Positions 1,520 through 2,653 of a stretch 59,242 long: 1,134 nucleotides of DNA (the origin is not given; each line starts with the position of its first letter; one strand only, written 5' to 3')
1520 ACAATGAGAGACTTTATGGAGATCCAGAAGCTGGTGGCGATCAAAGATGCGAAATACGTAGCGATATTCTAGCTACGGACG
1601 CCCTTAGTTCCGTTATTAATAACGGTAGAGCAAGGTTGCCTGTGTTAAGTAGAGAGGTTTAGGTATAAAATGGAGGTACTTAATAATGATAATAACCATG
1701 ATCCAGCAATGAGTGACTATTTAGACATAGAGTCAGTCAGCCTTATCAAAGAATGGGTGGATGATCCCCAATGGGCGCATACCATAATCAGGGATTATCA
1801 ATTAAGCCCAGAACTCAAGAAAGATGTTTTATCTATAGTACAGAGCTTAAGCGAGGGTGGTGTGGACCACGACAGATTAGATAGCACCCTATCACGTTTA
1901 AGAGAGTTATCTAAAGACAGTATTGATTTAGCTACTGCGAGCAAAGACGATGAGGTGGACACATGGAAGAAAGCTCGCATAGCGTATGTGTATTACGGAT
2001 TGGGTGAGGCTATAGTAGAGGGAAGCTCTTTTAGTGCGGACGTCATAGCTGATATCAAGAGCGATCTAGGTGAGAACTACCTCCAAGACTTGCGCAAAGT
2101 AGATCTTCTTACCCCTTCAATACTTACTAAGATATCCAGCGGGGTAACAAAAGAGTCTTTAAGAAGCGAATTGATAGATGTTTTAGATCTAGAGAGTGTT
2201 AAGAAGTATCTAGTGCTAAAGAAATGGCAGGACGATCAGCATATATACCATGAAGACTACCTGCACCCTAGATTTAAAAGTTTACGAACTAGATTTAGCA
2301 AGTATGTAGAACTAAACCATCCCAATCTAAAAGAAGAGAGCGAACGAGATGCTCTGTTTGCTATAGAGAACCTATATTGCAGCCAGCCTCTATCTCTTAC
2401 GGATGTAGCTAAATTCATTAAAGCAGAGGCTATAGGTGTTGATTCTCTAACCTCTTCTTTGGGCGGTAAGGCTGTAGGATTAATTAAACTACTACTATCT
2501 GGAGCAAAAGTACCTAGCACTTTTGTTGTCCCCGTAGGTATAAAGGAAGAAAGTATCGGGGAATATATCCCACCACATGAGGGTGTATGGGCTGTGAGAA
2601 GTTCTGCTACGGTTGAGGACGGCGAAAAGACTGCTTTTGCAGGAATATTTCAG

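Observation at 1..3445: RiPP-like cassette at the contig edge: KxxxW precursor + radical SAM/SPASM maturase + PEP-synthase-like phosphotransferase, bounded by tRNA-His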

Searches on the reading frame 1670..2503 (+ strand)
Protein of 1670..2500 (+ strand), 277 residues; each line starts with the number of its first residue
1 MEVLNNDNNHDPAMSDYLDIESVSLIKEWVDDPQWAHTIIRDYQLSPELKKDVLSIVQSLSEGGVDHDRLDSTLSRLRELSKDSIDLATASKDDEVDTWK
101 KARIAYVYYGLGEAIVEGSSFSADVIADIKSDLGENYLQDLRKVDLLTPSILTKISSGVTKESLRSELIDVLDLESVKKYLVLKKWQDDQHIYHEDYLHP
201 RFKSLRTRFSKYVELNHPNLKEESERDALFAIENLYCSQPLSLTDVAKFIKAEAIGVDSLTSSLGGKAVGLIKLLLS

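Call 68: predict_structure(alignment_id=A3)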
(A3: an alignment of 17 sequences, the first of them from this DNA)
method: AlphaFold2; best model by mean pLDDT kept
length: 278 residues; sequences in the alignment: 17
mean_pLDDT: 88.5   pTM: 0.86
mean pLDDT of the five models: 88.5, 87.5, 86.8, 85.7, 85.1
residues with pLDDT >= 90: 186; 70-90: 67; 50-70: 9; < 50: 16
segments of 3 or more residues with pLDDT < 50: 1-16
pLDDT, mean of each block of 10 residues (from residue 1): 38 52 93 94 93 96 93 98 98 93 98 97 96 93 84 67 83 95 95 97 98 95 93 84 87 87 89 90
secondary structure, 60 per line:
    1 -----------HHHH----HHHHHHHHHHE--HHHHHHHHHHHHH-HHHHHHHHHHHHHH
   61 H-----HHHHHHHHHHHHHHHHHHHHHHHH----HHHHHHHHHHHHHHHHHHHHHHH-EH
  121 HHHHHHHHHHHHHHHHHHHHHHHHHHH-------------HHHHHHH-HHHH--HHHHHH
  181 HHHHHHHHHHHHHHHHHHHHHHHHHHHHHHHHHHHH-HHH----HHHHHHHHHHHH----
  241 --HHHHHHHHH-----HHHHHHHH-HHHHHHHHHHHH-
elements in order: H12-15 H20-29 H33-45 H47-61 H67-90 H95-117 H120-147 H161-167 H169-172 H175-216 H225-236 H243-251 H257-264 H266-277

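Call 70: fold_search(model_id=the predicted structure, library=pdb)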
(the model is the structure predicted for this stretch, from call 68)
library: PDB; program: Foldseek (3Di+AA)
matches with E <= 10: 184; with E <= 0.001: 0
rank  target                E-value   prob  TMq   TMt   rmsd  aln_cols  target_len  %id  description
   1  6w1w_B                5.4e-01  0.08  0.15  0.13  21.8       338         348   12  Crystal Structure of Motility Associated Killing Factor B from Vibrio cholerae (released 2020-03-25)
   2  3plt_A                1.3e+00  0.12  0.17  0.20  18.7       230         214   13  Crystal structure of Lsp1 from Saccharomyces cerevisiae (released 2011-06-22)
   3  1t56                  1.3e+00  0.05  0.11  0.12  24.6       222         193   11  Crystal structure of TetR family repressor M. tuberculosis EthR (released 2004-07-27)
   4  2x3v_A                1.5e+00  0.04  0.12  0.12  30.1       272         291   12  Structure of The F-BAR Domain of Mouse Syndapin I (released 2010-04-07)
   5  5c5b_A                1.7e+00  0.09  0.18  0.15  26.4       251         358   10  Crystal Structure of Human APPL BAR-PH Heterodimer (released 2016-06-22)
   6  8d9o                  1.7e+00  0.05  0.12  0.15  19.3       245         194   13  De Novo Photosynthetic Reaction Center Protein in Apo-State (released 2022-09-28)
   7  4nqi_D                1.9e+00  0.06  0.14  0.16  25.2       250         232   14  Structure of the N-terminal I-BAR domain (1-259) of D.Discoideum IBARa (released 2014-02-05)
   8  8t1v                  2.0e+00  0.05  0.15  0.12  26.5       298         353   13  Crystal structure of orphan G protein-coupled receptor 6 with bound inverse agonist 3h (released 2024-12-04)
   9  8a74_B                2.0e+00  0.04  0.14  0.13  23.5       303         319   11  PcIDS1_F315A in complex with Mg2+ and GPP (released 2023-05-31)
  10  8yns_R                2.1e+00  0.07  0.14  0.11  20.9       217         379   15  Cryo-EM structure of SNAP-94847-bound MCHR1, S1 state (released 2024-12-18)
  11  3abh_A                2.1e+00  0.05  0.15  0.14  30.4       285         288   10  Crystal structure of the EFC/F-BAR domain of human PACSIN2/Syndapin II (2.0 A) (released 2010-04-14)
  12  8tup_A                2.2e+00  0.08  0.17  0.15  24.3       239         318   17  Cryo-EM structure of the human MRS2 magnesium channel under Mg2+-free condition (released 2023-09-13)
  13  8yfs_R                2.2e+00  0.06  0.14  0.15  20.3       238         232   13  MRGPRE-Gq-scFv16-complex (released 2025-03-05)
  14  8i21_B                2.2e+00  0.04  0.14  0.15  33.6       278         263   14  Cryo-EM structure of 6-subunit Smc5/6 arm region (released 2024-06-26)
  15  5oge_E                2.2e+00  0.04  0.13  0.12  21.1       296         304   12  Crystal structure of a nucleotide sugar transporter (released 2017-11-22)
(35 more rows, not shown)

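Call 74: search_protein_representatives(alignment_id=A3)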
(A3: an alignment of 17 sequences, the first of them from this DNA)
Query: 17 sequences, 260 profile positions. Proteins with E-value up to 0.001 (for the whole library): 108; up to 1e-10: 84; up to 1e-30: 50. The best 108 are listed.
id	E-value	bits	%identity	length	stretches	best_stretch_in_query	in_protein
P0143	7.8e-85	300.8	-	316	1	3-260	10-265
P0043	5.8e-84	298.0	-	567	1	1-258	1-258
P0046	6.2e-83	294.6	-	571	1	3-260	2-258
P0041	4.2e-82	291.9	-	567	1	7-260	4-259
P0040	2.6e-81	289.3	-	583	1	8-260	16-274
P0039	1.6e-80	286.7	-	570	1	12-259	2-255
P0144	6.0e-79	281.6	-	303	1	4-258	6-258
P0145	1.1e-76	274.2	-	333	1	7-260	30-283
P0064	3.1e-76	272.7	-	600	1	1-260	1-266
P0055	4.9e-72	258.9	-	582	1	4-259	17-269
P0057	8.5e-72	258.1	-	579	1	3-259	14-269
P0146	3.4e-71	256.2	-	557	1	6-260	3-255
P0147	1.4e-70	254.1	-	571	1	3-258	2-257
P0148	3.3e-70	252.9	-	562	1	11-259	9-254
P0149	5.4e-68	245.7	-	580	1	3-259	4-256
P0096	6.0e-44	166.8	-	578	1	6-259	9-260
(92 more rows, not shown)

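Call 81: search_protein_families(library=padloc, proteins=[window:1670-2500:+], max_evalue=0.01)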
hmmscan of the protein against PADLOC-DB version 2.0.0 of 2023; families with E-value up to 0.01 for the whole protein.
window:1670-2500:+ (277 aa): 0 families

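Call 82: search_protein_families(library=phrogs, proteins=[window:1670-2500:+], max_evalue=0.01)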
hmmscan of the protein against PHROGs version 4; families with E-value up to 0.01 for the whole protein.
window:1670-2500:+ (277 aa): 0 families
